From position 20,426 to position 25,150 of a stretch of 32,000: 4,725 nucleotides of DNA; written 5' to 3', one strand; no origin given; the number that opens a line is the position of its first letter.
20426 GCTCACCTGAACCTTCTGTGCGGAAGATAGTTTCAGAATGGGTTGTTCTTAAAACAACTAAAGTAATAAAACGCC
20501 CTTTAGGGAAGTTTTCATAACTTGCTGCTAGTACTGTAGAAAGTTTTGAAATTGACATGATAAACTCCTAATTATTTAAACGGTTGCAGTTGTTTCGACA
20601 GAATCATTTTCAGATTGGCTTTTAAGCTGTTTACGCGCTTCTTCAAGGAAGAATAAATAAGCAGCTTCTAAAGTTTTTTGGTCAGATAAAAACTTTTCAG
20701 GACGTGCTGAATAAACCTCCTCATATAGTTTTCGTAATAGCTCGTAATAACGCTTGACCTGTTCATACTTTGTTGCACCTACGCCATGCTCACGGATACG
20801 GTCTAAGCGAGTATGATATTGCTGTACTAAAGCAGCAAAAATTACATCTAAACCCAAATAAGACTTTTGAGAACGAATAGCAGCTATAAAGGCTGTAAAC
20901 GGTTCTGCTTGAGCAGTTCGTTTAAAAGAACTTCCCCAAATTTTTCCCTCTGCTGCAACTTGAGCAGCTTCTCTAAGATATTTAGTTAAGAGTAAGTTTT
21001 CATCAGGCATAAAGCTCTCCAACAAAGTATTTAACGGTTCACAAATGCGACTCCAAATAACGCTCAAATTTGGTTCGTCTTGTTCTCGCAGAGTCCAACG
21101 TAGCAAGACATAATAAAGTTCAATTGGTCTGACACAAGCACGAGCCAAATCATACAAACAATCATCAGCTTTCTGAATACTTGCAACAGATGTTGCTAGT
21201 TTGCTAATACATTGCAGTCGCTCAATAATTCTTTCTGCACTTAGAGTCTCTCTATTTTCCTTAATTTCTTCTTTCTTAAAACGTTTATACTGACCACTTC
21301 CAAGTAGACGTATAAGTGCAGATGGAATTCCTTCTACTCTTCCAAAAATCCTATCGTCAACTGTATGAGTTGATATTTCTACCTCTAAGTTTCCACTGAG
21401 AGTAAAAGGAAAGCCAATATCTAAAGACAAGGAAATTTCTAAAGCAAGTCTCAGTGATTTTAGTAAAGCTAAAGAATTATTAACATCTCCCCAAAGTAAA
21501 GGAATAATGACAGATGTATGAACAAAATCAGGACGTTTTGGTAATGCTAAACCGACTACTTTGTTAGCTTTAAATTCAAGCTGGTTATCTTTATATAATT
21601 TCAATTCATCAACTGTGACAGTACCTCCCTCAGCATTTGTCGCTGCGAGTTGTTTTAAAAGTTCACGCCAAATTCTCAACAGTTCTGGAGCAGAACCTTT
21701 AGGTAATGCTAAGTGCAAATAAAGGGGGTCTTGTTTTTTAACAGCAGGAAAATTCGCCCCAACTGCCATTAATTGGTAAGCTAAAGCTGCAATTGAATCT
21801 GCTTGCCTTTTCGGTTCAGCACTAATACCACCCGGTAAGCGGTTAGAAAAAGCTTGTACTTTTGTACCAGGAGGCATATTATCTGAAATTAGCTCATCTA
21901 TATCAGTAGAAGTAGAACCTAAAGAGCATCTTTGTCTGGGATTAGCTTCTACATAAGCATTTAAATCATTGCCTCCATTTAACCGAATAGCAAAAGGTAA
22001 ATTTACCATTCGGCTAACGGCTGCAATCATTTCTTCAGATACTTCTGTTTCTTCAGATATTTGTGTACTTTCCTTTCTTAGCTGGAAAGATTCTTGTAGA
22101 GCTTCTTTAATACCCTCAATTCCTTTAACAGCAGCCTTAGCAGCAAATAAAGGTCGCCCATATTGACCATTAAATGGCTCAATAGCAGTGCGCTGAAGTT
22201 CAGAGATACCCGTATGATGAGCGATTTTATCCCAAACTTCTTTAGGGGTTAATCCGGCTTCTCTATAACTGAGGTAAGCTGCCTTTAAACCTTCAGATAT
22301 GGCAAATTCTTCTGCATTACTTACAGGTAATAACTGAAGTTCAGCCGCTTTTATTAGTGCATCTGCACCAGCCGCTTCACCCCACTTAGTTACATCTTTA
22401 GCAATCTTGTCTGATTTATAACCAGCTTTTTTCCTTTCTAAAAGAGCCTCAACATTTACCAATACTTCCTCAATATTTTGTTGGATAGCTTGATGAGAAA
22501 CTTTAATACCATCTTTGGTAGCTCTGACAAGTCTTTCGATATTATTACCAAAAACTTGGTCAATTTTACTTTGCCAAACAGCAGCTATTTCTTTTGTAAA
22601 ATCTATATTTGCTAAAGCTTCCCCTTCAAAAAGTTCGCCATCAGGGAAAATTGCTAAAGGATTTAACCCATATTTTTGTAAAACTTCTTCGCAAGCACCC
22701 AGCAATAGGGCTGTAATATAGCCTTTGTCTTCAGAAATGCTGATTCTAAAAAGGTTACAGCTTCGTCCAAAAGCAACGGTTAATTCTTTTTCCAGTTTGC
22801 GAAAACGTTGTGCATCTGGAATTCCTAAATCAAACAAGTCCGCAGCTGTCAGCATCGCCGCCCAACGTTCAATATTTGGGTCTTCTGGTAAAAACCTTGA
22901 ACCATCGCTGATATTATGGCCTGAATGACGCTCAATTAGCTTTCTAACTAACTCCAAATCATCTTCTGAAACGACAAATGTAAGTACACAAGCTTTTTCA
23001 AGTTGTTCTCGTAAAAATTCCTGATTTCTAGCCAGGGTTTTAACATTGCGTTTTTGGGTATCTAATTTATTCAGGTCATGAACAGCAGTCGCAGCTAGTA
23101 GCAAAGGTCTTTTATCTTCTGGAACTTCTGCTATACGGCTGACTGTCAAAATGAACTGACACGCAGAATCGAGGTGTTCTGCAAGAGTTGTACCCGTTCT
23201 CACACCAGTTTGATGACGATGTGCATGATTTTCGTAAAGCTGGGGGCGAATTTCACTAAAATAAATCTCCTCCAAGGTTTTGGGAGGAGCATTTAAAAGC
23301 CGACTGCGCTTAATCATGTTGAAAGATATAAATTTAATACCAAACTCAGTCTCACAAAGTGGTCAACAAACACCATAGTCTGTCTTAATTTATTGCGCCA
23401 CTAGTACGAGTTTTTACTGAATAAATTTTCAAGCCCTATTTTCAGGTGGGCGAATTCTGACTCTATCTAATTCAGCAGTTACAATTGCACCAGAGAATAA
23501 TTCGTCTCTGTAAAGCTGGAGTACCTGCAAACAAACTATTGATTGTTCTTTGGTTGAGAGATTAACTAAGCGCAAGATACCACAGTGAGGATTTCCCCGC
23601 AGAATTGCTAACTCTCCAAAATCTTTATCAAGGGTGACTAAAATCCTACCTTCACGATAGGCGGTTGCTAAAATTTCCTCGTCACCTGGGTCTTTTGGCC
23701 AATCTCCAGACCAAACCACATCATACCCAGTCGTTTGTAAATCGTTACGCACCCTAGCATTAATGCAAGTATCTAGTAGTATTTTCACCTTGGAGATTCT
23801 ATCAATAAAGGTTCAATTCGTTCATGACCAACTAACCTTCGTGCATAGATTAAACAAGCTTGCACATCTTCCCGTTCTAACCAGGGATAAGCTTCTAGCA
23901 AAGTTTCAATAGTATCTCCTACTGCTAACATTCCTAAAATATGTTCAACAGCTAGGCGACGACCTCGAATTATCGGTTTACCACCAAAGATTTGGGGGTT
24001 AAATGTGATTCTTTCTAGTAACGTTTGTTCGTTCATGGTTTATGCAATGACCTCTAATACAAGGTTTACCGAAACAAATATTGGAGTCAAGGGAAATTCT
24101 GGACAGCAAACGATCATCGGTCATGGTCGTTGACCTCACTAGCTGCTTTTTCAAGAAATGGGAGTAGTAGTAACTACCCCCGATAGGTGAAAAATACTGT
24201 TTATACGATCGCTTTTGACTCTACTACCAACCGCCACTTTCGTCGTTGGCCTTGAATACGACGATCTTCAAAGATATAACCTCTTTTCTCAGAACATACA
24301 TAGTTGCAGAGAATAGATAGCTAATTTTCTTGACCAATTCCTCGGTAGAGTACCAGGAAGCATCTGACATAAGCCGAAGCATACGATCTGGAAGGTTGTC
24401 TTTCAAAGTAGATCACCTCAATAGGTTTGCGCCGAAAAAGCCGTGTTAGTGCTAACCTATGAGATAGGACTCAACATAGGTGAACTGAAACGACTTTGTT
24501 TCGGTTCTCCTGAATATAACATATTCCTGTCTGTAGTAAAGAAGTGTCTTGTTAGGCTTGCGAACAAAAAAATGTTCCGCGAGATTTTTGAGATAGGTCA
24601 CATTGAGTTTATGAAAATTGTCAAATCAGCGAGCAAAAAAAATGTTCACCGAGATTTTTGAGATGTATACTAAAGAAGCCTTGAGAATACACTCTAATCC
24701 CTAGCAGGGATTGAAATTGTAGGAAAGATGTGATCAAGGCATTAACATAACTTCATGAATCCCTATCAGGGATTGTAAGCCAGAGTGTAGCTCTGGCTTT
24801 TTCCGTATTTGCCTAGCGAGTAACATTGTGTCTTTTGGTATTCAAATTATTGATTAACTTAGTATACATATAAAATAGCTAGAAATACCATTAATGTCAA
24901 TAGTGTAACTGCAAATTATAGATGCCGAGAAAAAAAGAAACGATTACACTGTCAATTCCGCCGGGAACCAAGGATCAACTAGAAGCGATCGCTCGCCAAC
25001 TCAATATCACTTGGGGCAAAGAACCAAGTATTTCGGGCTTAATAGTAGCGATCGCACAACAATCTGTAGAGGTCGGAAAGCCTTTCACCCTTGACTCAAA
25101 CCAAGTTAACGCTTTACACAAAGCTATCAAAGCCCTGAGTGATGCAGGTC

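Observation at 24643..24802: Degenerate two-repeat mini-CRISPR with its own terminator and a weak candidate promoter: crRNA-like regulatory RNA candidate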

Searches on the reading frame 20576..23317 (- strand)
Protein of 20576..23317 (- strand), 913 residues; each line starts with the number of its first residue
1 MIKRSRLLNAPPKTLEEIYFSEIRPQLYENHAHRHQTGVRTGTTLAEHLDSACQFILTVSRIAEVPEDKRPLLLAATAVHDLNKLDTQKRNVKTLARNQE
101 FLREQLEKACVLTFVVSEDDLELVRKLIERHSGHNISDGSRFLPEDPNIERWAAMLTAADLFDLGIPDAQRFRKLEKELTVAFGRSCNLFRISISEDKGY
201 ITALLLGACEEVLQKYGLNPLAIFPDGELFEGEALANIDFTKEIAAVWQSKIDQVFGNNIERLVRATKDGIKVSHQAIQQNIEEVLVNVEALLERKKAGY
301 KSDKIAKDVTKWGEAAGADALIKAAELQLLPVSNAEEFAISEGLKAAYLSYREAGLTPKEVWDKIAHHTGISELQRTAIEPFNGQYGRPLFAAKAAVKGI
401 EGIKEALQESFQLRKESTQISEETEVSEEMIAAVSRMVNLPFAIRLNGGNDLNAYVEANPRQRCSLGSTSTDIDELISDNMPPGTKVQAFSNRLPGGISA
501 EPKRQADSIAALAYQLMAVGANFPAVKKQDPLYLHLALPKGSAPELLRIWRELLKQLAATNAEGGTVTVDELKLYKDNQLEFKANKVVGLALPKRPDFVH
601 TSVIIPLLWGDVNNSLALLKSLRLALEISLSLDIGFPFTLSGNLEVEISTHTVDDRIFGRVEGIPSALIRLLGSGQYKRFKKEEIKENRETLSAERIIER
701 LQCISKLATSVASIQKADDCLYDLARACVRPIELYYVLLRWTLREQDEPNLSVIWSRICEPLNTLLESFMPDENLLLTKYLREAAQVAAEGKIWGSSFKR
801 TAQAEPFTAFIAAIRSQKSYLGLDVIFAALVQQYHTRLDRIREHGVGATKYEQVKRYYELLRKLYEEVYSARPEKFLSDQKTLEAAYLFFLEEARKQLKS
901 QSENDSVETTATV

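Call 10: search_protein_families(library=pfam, proteins=[window:20576-23317:-], max_evalue=0.01)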
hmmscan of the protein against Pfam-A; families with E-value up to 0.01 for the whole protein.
window:20576-23317:- (913 aa): 0 families

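Call 31: search_protein_families(library=ncbifam, proteins=[window:20576-23317:-], max_evalue=0.1)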
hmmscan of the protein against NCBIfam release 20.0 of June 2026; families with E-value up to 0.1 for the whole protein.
window:20576-23317:- (913 aa): 1 family
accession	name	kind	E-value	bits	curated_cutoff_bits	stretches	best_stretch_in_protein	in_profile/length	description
TIGR03174.1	cas_Csc3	equivalog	4.9e-07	28.2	60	1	57-261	18-234/946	type I-D CRISPR-associated protein Cas10d/Csc3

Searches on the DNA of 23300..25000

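Call 11: search_rna_families(source=window, start=23300, end=25000, threshold=evalue, max_evalue=1)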
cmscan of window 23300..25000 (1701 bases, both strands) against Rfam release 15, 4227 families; matches with E-value up to 1: 5.
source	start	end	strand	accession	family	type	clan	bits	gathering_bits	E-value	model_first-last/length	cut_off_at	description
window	24681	24717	+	RF01318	CRISPR-DR5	Gene; CRISPR;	CL00015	28.8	40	0.069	1-37/37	no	CRISPR RNA direct repeat element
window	24758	24778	+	RF01318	CRISPR-DR5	Gene; CRISPR;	CL00015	24.2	40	0.73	16-36/37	no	CRISPR RNA direct repeat element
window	24697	24803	+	RF02766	Ysr49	Gene; sRNA;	-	22.5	95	0.14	1-124/124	no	Yersinia sRNA 49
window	24754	24779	-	RF01338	CRISPR-DR25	Gene; CRISPR;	CL00014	20.2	36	0.78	1-25/25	no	CRISPR RNA direct repeat element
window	24412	24484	-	RF00054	SNORD25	Gene; snRNA; snoRNA; CD-box;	CL00049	18.7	39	0.98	1-87/87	no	Small nucleolar RNA SNORD25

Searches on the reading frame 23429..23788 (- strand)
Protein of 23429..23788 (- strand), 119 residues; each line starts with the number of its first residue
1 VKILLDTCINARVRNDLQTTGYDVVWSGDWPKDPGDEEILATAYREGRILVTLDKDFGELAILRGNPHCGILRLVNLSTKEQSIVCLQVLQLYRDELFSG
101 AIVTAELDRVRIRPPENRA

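Call 10: search_protein_families(library=pfam, proteins=[window:23429-23788:-], max_evalue=0.01)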
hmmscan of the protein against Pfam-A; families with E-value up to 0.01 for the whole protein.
window:23429-23788:- (119 aa): 3 families
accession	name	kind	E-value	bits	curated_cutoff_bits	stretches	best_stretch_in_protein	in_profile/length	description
PF18480.7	DUF5615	-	1.8e-20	73.3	23.8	1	1-107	1-109/110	Domain of unknown function (DUF5615)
PF01927.22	Mut7-C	-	0.0002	21.9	23.3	1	2-66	2-61/146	Mut7-C RNAse domain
PF01850.27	PIN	-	0.0011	20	23.6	1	29-61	88-118/120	PIN domain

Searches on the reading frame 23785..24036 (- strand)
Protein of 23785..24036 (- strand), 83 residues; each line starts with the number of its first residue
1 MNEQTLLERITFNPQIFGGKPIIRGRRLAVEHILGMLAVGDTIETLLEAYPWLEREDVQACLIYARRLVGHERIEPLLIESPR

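Call 10: search_protein_families(library=pfam, proteins=[window:23785-24036:-], max_evalue=0.01)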
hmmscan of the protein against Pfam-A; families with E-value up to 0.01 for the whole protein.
window:23785-24036:- (83 aa): 1 family
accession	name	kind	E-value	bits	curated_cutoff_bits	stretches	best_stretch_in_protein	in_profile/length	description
PF04255.20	DUF433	-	1e-22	80.1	23.6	1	10-65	1-56/56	Protein of unknown function (DUF433)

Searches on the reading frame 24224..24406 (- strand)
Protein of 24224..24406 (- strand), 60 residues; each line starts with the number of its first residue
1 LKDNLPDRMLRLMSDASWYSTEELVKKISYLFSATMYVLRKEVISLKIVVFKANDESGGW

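Call 10: search_protein_families(library=pfam, proteins=[window:24224-24406:-], max_evalue=0.01)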
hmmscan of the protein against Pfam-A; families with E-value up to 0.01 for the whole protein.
window:24224-24406:- (60 aa): 0 families

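Call 31: search_protein_families(library=ncbifam, proteins=[window:24224-24406:-], max_evalue=0.1)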
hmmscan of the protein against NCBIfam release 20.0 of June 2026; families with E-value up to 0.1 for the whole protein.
window:24224-24406:- (60 aa): 0 families

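Call 32: search_protein_families(library=pfam, proteins=[window:24224-24406:-], max_evalue=10)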
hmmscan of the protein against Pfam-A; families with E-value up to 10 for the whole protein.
window:24224-24406:- (60 aa): 1 family
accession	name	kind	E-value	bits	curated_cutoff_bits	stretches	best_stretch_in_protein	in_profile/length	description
PF06116.17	RinB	-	0.088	13.4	27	1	30-56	6-32/51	Transcriptional activator RinB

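Call 33: find_homologous_proteins(query=window:24227-24406:-, max_evalue=0.01)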
Query seq(60 aa) (60 aa): 11 proteins with E <= 0.01 among 11 candidates.
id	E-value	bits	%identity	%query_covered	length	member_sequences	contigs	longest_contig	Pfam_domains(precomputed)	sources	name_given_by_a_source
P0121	2.3e-27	111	95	98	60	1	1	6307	-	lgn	-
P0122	1.6e-15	74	93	68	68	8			-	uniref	uniref:Uncharacterized protein n=2 Tax=Desmonostoc muscorum TaxID=1179 RepID=A0A8J6ZPF4_DESMC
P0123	5.5e-13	66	79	70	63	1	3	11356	-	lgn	-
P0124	5.9e-12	63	76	70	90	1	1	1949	-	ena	-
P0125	2.4e-11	61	76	68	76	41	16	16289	-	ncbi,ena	ncbi:MAG: hypothetical protein V6D39_02070 [Dolichospermum lemmermannii FEM_B0920]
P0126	3.6e-10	57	73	68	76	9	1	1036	-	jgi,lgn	-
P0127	7.9e-10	56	94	55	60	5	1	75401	-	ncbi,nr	ncbi:MAG: hypothetical protein HWQ38_29780 [Nostoc sp. NMS7]|nr:hypothetical protein [Nostoc sp. NMS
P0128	9.6e-10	56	69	70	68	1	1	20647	-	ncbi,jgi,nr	ncbi:MAG: hypothetical protein MUE44_36395 [Oscillatoriaceae cyanobacterium Prado104]|jgi:hypothetic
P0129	1.4e-9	55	69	70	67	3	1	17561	-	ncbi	ncbi:MAG: hypothetical protein ACRC62_22515 [Microcoleus sp.]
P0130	5.9e-9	53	68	68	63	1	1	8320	-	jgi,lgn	-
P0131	1.8e-8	52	73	62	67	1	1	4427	-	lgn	-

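Call 56: predict_structure(alignment_id=A3)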
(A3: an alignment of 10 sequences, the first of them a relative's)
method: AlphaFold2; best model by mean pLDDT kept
length: 68 residues; sequences in the alignment: 10
mean_pLDDT: 85.2   pTM: 0.69
mean pLDDT of the five models: 85.2, 84.8, 83.8, 83.0, 57.5
residues with pLDDT >= 90: 37; 70-90: 22; 50-70: 5; < 50: 4
segments of 3 or more residues with pLDDT < 50: none
pLDDT, mean of each block of 10 residues (from residue 1): 78 92 90 91 92 90 58
secondary structure, 60 per line:
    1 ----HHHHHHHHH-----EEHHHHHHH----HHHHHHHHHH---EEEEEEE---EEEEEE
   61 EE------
elements in order: H5-13 H21-27 H32-41 E45-51 E55-62

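Call 58: search_protein_representatives(alignment_id=A3)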
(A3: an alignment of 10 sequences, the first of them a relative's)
Query: 10 sequences, 68 profile positions. Proteins with E-value up to 0.001 (for the whole library): 248; up to 1e-10: 17; up to 1e-30: 1. The best 150 are listed.
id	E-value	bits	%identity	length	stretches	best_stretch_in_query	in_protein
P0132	5.3e-32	125.5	-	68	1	1-67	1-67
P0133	4.5e-26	106.5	-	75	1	2-62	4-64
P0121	4.4e-20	87.3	-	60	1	1-42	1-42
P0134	1.1e-17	79.7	-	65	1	9-62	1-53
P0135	2.9e-17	78.3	-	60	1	9-66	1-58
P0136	2.0e-15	72.4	-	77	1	12-63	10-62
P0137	1.2e-14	69.9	-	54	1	7-52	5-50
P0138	3.2e-14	68.6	-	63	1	7-61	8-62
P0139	6.5e-13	64.4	-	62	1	1-62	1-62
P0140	7.3e-13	64.2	-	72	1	11-63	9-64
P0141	2.1e-12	62.7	-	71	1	7-62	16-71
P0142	2.2e-12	62.6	-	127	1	8-62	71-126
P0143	2.3e-12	62.6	-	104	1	7-62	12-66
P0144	5.1e-12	61.5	-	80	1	1-62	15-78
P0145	7.6e-12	60.9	-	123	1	7-63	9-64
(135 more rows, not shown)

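Call 59: fold_search(model_id=the predicted structure, library=pdb)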
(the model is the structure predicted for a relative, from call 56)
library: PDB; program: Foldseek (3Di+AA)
matches with E <= 10: 505; with E <= 0.001: 0
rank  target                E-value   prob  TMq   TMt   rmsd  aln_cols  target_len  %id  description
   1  1j75_A                1.3e-01  0.96  0.54  0.63   4.0        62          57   24  Crystal Structure of the DNA-Binding Domain Zalpha of DLM-1 Bound to Z-DNA (released 2001-09-01)
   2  4v6i_AV               1.3e-01  0.96  0.58  0.49   4.7        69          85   19  Localization of the small subunit ribosomal proteins into a 6.1 A cryo-EM map of Saccharomyces cerevisiae translating (released 2014-07-09)
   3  2mlg_MODEL_1_A        1.4e-01  0.98  0.64  0.58   2.6        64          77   25  Stf76 from the Sulfolobus islandicus plasmid-virus pSSVx (released 2014-03-12)
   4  3pqk_F                2.5e-01  0.96  0.63  0.46   3.2        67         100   25  Crystal Structure of the transcriptional repressor BigR from Xylella fastidiosa (released 2011-06-01)
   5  3gw2                  2.5e-01  0.94  0.56  0.43   2.5        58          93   24  Crystal structure of possible transcriptional regulatory protein (fragment 1-100) from Mycobacterium bovis. Northeast St (released 2009-04-21)
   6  4bts_A8               2.5e-01  0.75  0.48  0.44   4.5        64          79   16  THE CRYSTAL STRUCTURE OF THE EUKARYOTIC 40S RIBOSOMAL SUBUNIT IN COMPLEX WITH EIF1 AND EIF1A (released 2013-07-17)
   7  8xu8_SK               2.5e-01  0.60  0.46  0.35   8.1        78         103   20  State 2c(S2c) of yeast 80S ribosome bound to compact eEF2 and 2 tRNAs during peptidyl transferation (released 2024-12-11)
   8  8pq4                  2.6e-01  0.96  0.63  0.37   2.7        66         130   15  Structure of HosA transcriptional regulator from enteropathogenic Escherichia coli O127:H6 (strain E2348/69) (released 2023-07-19)
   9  7kua                  2.6e-01  0.91  0.59  0.30   3.8        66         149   15  Crystal structure of the MarR family transcriptional regulator from Pseudomonas putida bound to Indole 3 acetic acid (released 2021-12-01)
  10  8aga                  2.8e-01  0.96  0.63  0.37   2.7        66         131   15  Structure of p-hydroxy benzoic acid ligand bound HosA transcriptional regulator from enteropathogenic Escherichia coli O (released 2023-08-02)
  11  8ut0_AA               2.8e-01  0.75  0.51  0.41   5.5        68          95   19  Eukaryotic 80S ribosome with Reh1, eIF5A and A/P site tRNA (released 2024-11-06)
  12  6zu5_SZ0              3.0e-01  0.84  0.55  0.53   4.5        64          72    9  Structure of the Paranosema locustae ribosome in complex with Lso2 (released 2020-11-04)
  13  4omz_B                3.2e-01  0.97  0.70  0.51   3.0        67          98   16  Crystal Structure of NolR from Sinorhizobium fredii (released 2014-04-16)
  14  8fi3_B                3.4e-01  0.90  0.63  0.16   5.1        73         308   16  Bifunctional ligase/repressor BirA from Klebsiella pneumoniae complexed with biotin (Domain Swapped Dimer) (released 2022-12-28)
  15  1yyv_A                3.6e-01  0.90  0.62  0.41   2.9        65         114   14  Putative transcriptional regulator ytfH from Salmonella typhimurium (released 2005-04-05)
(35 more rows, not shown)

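Call 61: find_encoding_contigs(protein=P0121, flank=3000, max_places=4)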
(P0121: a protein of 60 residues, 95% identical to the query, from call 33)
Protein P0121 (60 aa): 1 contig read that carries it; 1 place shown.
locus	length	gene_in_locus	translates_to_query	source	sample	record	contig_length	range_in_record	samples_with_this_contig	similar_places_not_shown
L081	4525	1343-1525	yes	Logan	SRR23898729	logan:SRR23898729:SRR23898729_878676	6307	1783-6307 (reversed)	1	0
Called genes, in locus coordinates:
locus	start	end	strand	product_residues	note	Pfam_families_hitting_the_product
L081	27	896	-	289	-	-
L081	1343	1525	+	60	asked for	-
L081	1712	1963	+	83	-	PF04255:DUF433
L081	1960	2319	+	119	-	PF18480:DUF5615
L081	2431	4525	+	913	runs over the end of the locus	-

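Call 62: find_encoding_contigs(protein=P0125, flank=3000, max_places=8)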
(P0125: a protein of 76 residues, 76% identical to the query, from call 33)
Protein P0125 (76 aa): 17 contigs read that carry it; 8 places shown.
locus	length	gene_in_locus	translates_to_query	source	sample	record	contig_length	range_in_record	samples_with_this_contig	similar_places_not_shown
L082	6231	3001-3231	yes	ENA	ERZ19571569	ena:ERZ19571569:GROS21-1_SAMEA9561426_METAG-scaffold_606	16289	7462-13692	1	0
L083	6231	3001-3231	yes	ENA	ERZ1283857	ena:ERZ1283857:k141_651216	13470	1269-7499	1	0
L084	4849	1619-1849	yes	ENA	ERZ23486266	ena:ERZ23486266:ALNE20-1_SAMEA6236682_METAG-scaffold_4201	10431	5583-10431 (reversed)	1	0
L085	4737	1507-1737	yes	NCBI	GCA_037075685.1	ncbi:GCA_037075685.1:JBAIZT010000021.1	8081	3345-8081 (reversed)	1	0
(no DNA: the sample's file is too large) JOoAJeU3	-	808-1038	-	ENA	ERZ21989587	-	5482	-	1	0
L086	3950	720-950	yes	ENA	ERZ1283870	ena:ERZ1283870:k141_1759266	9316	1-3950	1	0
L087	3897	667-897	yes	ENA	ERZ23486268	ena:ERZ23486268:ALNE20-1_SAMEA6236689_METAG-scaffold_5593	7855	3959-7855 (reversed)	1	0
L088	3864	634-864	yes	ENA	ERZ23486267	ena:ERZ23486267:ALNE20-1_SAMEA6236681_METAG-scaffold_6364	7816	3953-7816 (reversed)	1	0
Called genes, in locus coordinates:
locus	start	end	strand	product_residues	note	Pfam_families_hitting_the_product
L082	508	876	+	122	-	PF01724:DUF29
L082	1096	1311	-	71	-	-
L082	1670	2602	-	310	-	-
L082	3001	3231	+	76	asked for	-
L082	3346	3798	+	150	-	PF01909:NTP_transf_2, PF18765:Polbeta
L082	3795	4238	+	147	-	PF01934:HepT-like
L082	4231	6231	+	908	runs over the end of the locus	-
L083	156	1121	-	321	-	PF14261:DUF4351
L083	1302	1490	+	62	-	-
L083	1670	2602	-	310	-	-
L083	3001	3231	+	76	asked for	-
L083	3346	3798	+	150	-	PF01909:NTP_transf_2, PF18765:Polbeta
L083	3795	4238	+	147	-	PF01934:HepT-like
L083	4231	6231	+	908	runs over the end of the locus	-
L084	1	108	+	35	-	?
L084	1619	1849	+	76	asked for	-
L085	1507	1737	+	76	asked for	-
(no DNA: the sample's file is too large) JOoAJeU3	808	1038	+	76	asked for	-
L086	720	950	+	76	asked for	-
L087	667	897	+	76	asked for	-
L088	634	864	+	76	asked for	-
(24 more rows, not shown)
